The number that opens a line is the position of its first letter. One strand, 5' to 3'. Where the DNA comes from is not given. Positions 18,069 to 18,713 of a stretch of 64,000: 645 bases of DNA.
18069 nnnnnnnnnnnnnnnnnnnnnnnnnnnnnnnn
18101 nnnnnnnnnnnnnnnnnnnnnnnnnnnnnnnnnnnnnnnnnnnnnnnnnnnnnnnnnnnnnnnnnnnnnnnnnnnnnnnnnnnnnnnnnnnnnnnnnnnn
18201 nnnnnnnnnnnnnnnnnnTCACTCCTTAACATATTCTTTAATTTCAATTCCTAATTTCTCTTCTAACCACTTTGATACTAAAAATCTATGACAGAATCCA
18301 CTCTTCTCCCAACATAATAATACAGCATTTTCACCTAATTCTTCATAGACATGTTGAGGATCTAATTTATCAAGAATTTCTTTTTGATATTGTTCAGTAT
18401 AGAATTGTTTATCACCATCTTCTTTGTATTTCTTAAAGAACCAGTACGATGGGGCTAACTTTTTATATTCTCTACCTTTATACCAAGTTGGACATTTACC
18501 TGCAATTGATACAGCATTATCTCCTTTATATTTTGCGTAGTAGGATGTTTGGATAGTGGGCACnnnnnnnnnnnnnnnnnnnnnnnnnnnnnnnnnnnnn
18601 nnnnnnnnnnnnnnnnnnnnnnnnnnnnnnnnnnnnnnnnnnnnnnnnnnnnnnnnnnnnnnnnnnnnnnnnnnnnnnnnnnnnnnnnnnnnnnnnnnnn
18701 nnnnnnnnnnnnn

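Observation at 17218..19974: Gene cluster: Cys-rich peptide, P-loop kinase-like, DUF488/YeaO-like, radical SAM (SPASM/twitch-like), dCMP deaminase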

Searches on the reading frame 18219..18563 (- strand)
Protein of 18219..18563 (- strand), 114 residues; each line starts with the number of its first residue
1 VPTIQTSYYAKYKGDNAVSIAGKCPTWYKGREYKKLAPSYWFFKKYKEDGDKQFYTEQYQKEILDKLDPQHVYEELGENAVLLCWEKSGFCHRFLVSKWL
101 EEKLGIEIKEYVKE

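Call 3: search_protein_families(library=pfam, proteins=[window:18219-18563:-], max_evalue=0.1)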
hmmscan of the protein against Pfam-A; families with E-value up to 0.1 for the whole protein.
window:18219-18563:- (114 aa): 2 families
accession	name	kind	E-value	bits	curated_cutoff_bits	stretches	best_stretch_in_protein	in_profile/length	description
PF22751.1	DUF488-N3a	-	7.6e-09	36.3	27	1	33-103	39-117/118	Active DUF488-N3 subclade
PF04343.18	DUF488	-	0.0039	18.2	22.2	1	33-100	50-121/121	Domain of unknown function DUF488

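Call 4: search_protein_families(library=phrogs, proteins=[window:18219-18563:-], max_evalue=0.01)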
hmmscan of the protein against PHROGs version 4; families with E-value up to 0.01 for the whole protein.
window:18219-18563:- (114 aa): 1 family
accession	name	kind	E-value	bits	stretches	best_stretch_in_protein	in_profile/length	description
phrog_2450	-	unknown function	2.7e-25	90.7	1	3-111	39-160/346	-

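Call 5: search_protein_families(library=ncbifam, proteins=[window:18219-18563:-], max_evalue=0.1)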
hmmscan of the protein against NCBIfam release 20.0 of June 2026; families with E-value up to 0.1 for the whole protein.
window:18219-18563:- (114 aa): 0 families

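Call 6: search_protein_families(library=padloc, proteins=[window:18219-18563:-], max_evalue=0.1)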
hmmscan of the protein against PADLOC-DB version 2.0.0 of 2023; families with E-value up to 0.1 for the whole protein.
window:18219-18563:- (114 aa): 1 family
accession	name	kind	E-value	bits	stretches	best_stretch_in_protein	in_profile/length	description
PDLC04658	PDC-M45C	-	1.5e-08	32.5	1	32-105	62-137/145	-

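Call 30: find_homologous_proteins(query=window:18219-18563:-)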
Query window:18219-18563:- (114 aa): 360 proteins with E <= 0.001 among 363 candidates; the best 120 are listed.
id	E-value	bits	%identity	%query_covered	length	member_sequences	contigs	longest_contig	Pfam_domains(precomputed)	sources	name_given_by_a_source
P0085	6.9e-73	260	100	100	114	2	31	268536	PF22751.2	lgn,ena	-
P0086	3.3e-69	249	98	97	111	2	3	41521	PF22751.2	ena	-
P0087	1.2e-64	234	91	97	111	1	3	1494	PF22751.2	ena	-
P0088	1.7e-60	220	88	97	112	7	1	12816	PF04343.19,PF22751.2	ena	-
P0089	2.7e-57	210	84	97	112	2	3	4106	PF04343.19,PF22751.2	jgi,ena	-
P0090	4.0e-57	210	83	96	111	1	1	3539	PF22751.2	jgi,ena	-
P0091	1.4e-55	205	80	96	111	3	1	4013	PF04343.19,PF22751.2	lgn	-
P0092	1.9e-54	201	81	94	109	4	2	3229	PF22751.2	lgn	-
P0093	8.2e-54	199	80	95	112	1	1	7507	PF04343.19,PF22751.2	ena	-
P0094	2.8e-51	191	78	94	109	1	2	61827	PF22751.2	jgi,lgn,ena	-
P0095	9.2e-51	189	75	96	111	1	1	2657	PF22751.2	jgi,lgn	jgi:hypothetical protein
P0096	1.5e-50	188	76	94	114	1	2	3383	PF22751.2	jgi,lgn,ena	-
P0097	2.2e-50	188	75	96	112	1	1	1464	PF22751.2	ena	-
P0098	5.7e-50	186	73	96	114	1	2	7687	PF22751.2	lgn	-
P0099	1.2e-48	182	72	100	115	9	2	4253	PF22751.2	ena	-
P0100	1.3e-48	182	73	97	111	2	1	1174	PF22751.2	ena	-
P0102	1.4e-47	179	72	94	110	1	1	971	PF22751.2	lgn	-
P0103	1.6e-47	179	74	94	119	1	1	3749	PF22751.2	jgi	jgi:hypothetical protein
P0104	1.7e-47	178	71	94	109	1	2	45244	PF04343.19,PF22751.2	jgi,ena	jgi:uncharacterized protein (DUF488 family)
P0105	7.5e-47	176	75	94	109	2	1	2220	PF04343.19,PF22751.2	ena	-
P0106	9.1e-47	176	72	94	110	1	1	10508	PF22751.2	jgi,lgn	jgi:uncharacterized protein (DUF488 family)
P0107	2.1e-46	175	74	100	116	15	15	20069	PF04343.19,PF22751.2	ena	-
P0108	2.4e-46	175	70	94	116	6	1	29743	PF22751.2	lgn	-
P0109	4.5e-46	174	72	94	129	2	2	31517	PF22751.2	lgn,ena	-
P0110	6.1e-46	173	67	96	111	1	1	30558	PF22751.2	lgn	-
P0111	6.3e-46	173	74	92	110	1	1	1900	PF22751.2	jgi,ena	jgi:uncharacterized protein (DUF488 family)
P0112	6.6e-46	173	73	94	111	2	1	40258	PF22751.2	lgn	-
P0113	9.1e-46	173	73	94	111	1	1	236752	PF04343.19,PF22751.2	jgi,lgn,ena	-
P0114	1.0e-45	173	70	94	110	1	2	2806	PF22751.2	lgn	-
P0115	1.2e-45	172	71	94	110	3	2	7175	PF04343.19,PF22751.2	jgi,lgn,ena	-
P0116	1.2e-45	172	72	94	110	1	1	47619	PF22751.2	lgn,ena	-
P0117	1.6e-45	172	70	97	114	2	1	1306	PF22751.2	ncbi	-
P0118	1.9e-45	172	71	94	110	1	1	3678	PF22751.2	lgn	-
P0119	2.1e-45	172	71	94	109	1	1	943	PF04343.19,PF22751.2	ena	-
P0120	2.5e-45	171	72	94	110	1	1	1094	PF04343.19,PF22751.2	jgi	-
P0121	2.9e-45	171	68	94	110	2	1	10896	PF04343.19,PF22751.2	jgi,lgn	-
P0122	3.3e-45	171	73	94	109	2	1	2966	PF22751.2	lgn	-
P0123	3.4e-45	171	69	95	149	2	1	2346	PF22751.2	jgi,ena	-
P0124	3.4e-45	171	71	94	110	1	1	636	PF22751.2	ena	-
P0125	5.7e-45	170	67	96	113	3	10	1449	PF22751.2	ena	-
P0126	6.4e-45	170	73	94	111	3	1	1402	PF22751.2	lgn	-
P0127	7.8e-45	170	70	94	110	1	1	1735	PF04343.19,PF22751.2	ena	-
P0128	8.2e-45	170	72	94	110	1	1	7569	PF22751.2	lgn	-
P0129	9.5e-45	170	69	94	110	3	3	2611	PF22751.2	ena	-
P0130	1.1e-44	169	70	94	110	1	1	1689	PF22751.2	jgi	jgi:uncharacterized protein (DUF488 family)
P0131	1.4e-44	169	69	94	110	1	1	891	PF22751.2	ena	-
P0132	1.5e-44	169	70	94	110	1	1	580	PF04343.19,PF22751.2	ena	-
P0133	1.8e-44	169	71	92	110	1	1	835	PF22751.2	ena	-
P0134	2.1e-44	168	69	94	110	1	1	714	PF22751.2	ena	-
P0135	2.4e-44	168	71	94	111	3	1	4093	PF22751.2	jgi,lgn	jgi:hypothetical protein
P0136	3.0e-44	168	71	94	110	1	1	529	PF22751.2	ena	-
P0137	3.3e-44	168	69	94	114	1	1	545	PF04343.19,PF22751.2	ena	-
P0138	3.4e-44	168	71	96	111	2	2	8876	PF22751.2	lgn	-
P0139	3.8e-44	168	70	94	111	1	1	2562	PF04343.19,PF22751.2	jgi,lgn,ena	-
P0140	5.0e-44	167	69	92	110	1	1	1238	PF22751.2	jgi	jgi:hypothetical protein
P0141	5.5e-44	167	68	94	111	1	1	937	PF22751.2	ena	-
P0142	5.5e-44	167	70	94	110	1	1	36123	PF22751.2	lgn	-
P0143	5.9e-44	167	70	94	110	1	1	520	PF04343.19,PF22751.2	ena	-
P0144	6.9e-44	167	69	94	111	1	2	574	PF22751.2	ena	-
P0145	7.7e-44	167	71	94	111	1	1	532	PF04343.19,PF22751.2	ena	-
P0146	8.1e-44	167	71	94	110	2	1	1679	PF22751.2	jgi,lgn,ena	-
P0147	8.3e-44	167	66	98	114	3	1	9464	PF22751.2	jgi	-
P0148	9.1e-44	166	69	94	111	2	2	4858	PF22751.2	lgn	-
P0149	9.2e-44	166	67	96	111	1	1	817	PF22751.2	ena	-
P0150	1.0e-43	166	72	94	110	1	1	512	PF04343.19,PF22751.2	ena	-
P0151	1.1e-43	166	67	96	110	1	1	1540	PF22751.2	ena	-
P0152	1.1e-43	166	68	94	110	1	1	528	PF22751.2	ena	-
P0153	1.2e-43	166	68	94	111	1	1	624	PF22751.2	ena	-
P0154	1.2e-43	166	69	94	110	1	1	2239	PF22751.2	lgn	-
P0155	1.2e-43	166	67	94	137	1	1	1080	PF22751.2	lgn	-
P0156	1.9e-43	165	66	92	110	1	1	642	PF04343.19,PF22751.2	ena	-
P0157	1.9e-43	165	70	94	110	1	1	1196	PF04343.19,PF22751.2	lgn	-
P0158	2.2e-43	165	67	94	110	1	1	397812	PF22751.2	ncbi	-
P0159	2.3e-43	165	71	98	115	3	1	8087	PF22751.2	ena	-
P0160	2.4e-43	165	68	94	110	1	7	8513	PF22751.2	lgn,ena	-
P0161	3.0e-43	165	69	94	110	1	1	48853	PF22751.2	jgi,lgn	jgi:uncharacterized protein (DUF488 family)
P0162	3.4e-43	165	68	94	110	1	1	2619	PF22751.2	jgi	-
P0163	3.5e-43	165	67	95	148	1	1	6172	PF22751.2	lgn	-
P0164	3.5e-43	165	71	94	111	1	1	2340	PF22751.2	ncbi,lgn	-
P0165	3.6e-43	164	68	95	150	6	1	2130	PF22751.2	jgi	jgi:hypothetical protein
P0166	3.9e-43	164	72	93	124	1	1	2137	PF22751.2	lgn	-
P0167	7.4e-43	163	69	94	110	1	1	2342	PF22751.2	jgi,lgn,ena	-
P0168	7.4e-43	163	69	94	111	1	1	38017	PF22751.2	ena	-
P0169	7.7e-43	163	67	95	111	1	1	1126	PF22751.2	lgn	-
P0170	8.7e-43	163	67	94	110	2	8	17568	PF22751.2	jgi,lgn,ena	-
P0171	9.8e-43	163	71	94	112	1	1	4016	PF04343.19,PF22751.2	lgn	-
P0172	9.9e-43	163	68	94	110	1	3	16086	PF04343.19,PF22751.2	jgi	jgi:uncharacterized protein (DUF488 family)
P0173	1.0e-42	163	68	94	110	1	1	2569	PF22751.2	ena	-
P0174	1.1e-42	163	66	95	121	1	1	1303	PF22751.2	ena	-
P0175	1.2e-42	163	66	95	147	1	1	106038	PF22751.2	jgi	jgi:hypothetical protein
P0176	1.2e-42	163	69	94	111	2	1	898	PF22751.2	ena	-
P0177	1.2e-42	163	69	94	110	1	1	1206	PF22751.2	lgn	-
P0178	1.2e-42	163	65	95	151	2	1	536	PF22751.2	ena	-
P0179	1.3e-42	163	70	94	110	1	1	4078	PF22751.2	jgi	jgi:hypothetical protein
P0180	1.3e-42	163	69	94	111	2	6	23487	PF04343.19,PF22751.2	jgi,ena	-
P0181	1.4e-42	163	68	94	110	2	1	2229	PF22751.2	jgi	jgi:uncharacterized protein (DUF488 family)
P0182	1.5e-42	163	68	95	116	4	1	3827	PF22751.2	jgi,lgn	jgi:uncharacterized protein (DUF488 family)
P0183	1.6e-42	162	68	94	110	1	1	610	PF22751.2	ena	-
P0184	1.6e-42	162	71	94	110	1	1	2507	PF22751.2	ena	-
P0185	1.7e-42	162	66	97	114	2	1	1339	PF22751.2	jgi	-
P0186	1.8e-42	162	68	94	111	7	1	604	PF22751.2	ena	-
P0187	2.1e-42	162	66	94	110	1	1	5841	PF22751.2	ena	-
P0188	2.1e-42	162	60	94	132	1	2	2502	PF22751.2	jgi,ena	-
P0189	2.2e-42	162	76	83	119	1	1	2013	PF22751.2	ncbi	-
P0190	2.3e-42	162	67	94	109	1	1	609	PF04343.19,PF22751.2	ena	-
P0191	2.4e-42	162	68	92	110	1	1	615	PF04343.19,PF22751.2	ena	-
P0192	2.9e-42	162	65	95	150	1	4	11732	PF22751.2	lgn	-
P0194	3.3e-42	161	74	82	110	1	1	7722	PF22751.2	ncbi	-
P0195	3.5e-42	161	68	96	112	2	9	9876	PF04343.19,PF22751.2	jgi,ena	-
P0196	3.9e-42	161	69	94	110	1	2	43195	PF04343.19,PF22751.2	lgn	-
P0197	4.0e-42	161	66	94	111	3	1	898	PF22751.2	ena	-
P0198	4.4e-42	161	69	95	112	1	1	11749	PF22751.2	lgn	-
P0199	4.9e-42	161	75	82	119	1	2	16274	PF22751.2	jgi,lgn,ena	-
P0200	4.9e-42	161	67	94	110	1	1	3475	PF22751.2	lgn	-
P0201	5.3e-42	161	66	100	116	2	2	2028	PF22751.2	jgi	-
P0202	5.5e-42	161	65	96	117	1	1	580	PF22751.2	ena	-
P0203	5.8e-42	161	66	94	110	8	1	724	PF22751.2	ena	-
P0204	6.0e-42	161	70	82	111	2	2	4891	PF22751.2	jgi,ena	-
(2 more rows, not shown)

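Call 31: find_encoding_contigs(protein=P0113, flank=5000, max_places=1)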
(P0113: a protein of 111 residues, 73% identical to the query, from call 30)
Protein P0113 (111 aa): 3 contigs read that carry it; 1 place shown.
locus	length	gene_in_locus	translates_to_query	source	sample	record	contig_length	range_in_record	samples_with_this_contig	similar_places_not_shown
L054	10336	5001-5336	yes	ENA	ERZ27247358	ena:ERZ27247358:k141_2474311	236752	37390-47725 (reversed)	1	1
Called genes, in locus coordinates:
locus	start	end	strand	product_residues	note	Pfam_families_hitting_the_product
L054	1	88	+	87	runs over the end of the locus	PF11195:Tad2-like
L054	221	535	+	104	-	-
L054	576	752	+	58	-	-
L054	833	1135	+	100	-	-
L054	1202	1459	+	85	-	-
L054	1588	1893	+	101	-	-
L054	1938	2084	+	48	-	-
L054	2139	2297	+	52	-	-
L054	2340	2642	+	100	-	-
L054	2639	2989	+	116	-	-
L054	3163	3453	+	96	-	-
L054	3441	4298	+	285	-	PF05063:MT-A70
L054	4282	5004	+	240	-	PF01555:N6_N4_Mtase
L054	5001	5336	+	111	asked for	PF22751:DUF488-N3a, PF04343:DUF488 (faint)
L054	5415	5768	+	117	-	-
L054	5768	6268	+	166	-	PF13671:AAA_33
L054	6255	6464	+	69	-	-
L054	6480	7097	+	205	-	-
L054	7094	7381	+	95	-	-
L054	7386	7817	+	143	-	-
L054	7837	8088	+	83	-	-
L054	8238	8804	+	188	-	-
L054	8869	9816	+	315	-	PF01145:Band_7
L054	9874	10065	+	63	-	-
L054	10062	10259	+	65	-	-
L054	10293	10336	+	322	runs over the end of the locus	-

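Call 32: find_encoding_contigs(protein=P0158, flank=5000, max_places=1)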
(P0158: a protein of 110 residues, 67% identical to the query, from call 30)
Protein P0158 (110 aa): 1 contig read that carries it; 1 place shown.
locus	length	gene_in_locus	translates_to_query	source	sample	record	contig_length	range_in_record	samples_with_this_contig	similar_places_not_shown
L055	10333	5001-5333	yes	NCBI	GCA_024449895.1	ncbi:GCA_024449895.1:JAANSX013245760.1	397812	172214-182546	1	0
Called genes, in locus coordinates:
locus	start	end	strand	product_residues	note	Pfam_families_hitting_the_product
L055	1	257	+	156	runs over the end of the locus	-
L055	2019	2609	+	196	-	PF13912:zf-C2H2_6 (faint), PF04480:DUF559, PF18741:MTES_1575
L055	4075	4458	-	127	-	-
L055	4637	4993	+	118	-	PF01844:HNH, PF14279:HNH_5 (weak)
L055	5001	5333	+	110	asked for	PF22751:DUF488-N3a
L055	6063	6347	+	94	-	-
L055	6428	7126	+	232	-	PF04480:DUF559, PF18741:MTES_1575 (weak), PF10881:DUF2726 (weak)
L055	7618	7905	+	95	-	-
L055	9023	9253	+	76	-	-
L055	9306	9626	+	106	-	-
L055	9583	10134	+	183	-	PF01844:HNH, PF13395:HNH_4 (weak), PF14279:HNH_5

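Call 33: find_encoding_contigs(protein=P0175, flank=5000, max_places=1)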
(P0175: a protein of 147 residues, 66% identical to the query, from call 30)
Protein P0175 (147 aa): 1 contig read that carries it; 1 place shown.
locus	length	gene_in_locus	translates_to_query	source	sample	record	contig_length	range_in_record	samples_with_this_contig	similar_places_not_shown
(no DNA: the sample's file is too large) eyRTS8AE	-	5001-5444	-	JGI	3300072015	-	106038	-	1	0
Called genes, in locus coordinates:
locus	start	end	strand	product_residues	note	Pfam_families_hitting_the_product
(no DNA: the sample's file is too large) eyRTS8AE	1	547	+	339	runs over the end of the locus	-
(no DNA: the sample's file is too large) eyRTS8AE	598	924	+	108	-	PF04232:SpoVS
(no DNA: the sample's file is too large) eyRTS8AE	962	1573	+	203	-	-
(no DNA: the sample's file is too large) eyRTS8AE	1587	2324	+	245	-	-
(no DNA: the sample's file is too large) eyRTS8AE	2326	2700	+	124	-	-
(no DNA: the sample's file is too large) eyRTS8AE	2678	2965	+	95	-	-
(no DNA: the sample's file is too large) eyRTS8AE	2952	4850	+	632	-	PF00580:UvrD-helicase, PF01443:Viral_helicase1 (faint), PF13087:AAA_12 (faint), PF13245:AAA_19, PF13604:AAA_30 (faint), PF13361:UvrD_C, PF13538:UvrD_C_2 (faint)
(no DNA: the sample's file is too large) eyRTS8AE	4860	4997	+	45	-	-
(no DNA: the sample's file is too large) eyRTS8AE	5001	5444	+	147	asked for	PF22751:DUF488-N3a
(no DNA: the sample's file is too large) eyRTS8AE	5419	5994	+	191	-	-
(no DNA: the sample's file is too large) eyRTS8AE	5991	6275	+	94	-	-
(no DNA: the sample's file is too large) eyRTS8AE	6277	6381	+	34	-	-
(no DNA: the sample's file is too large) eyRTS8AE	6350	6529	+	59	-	-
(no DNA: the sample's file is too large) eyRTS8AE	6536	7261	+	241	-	PF01973:MptE-like (faint)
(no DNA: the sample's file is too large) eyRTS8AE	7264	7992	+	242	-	PF01973:MptE-like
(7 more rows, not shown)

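Call 61: search_solved_structures(query=window:18219-18563:-, max_evalue=1, show_alignments=2)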
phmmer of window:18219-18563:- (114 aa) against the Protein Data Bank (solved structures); distinct sequences matched with E-value up to 1: 0.

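Call 66: find_related_loci(query=A2, collection=viral_contigs, flank=5000)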
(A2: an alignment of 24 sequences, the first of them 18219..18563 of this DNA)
Query A2 (114 aa) in viral_contigs; peptide patterns used: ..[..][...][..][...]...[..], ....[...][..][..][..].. (x = any residue, [..] = any of these).
507 stretches matched a pattern; 494 encode a relative of the query (tblastn E <= 1e-3); the best 80 are kept; 80 distinct loci.
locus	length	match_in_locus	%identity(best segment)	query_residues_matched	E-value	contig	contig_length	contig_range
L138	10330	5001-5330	72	3-110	7e-49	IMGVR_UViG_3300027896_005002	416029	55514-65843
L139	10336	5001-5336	71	4-114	3e-48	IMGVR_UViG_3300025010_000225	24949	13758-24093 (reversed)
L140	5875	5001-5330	68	3-110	2e-46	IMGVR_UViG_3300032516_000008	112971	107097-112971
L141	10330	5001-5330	67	3-110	2e-46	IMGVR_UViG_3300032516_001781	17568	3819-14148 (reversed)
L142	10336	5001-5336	71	1-110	4e-46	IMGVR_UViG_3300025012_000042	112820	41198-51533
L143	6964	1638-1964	70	4-110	6e-46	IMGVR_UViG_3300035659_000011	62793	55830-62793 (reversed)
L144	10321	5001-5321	65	6-110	9e-44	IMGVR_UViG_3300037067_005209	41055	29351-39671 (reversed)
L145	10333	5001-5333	60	4-112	1e-42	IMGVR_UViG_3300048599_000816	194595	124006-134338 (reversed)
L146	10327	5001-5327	65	4-110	6e-42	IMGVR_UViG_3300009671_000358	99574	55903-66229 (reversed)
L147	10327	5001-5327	65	4-110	6e-42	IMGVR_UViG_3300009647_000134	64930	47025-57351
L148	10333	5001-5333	63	3-110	8e-41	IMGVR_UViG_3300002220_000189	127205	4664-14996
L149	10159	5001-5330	62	3-111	9e-41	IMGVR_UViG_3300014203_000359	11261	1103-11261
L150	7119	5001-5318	60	5-110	3e-40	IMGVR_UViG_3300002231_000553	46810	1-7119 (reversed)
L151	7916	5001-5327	60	3-110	1e-36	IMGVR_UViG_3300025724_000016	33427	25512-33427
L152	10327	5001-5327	60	3-110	1e-36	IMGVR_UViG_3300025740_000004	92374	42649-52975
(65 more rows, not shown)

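Call 70: predict_structure(alignment_id=A2)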
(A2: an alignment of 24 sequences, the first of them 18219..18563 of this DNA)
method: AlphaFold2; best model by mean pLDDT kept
length: 114 residues; sequences in the alignment: 24
mean_pLDDT: 90.0   pTM: 0.81
mean pLDDT of the five models: 90.0, 90.0, 88.7, 88.6, 86.6
residues with pLDDT >= 90: 79; 70-90: 29; 50-70: 6; < 50: 0
segments of 3 or more residues with pLDDT < 50: none
pLDDT, mean of each block of 10 residues (from residue 1): 83 90 88 94 92 95 96 93 79 93 93 76
secondary structure, 60 per line:
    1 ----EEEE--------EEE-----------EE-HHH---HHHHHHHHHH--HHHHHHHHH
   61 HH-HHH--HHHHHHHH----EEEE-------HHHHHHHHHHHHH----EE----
elements in order: E5-8 E17-19 H40-49 H52-62 H69-76 E81-84 H92-104

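Call 89: search_protein_families(library=pfam, proteins=[L142:3391-4293:+], max_evalue=0.01)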
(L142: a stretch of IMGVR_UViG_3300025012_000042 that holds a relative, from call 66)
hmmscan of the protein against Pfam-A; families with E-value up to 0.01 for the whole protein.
L142:3391-4293:+ (300 aa): 3 families
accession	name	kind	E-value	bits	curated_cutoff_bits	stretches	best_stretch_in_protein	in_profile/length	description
PF04055.27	Radical_SAM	-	4.8e-07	30.5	29.5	1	45-221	3-163/166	Radical SAM superfamily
PF13353.11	Fer4_12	-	0.0033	18.2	22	0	46-124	12-82/137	4Fe-4S single cluster domain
PF19238.5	Radical_SAM_2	-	0.0039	17.3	26.7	0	153-219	71-134/151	Radical SAM-like domain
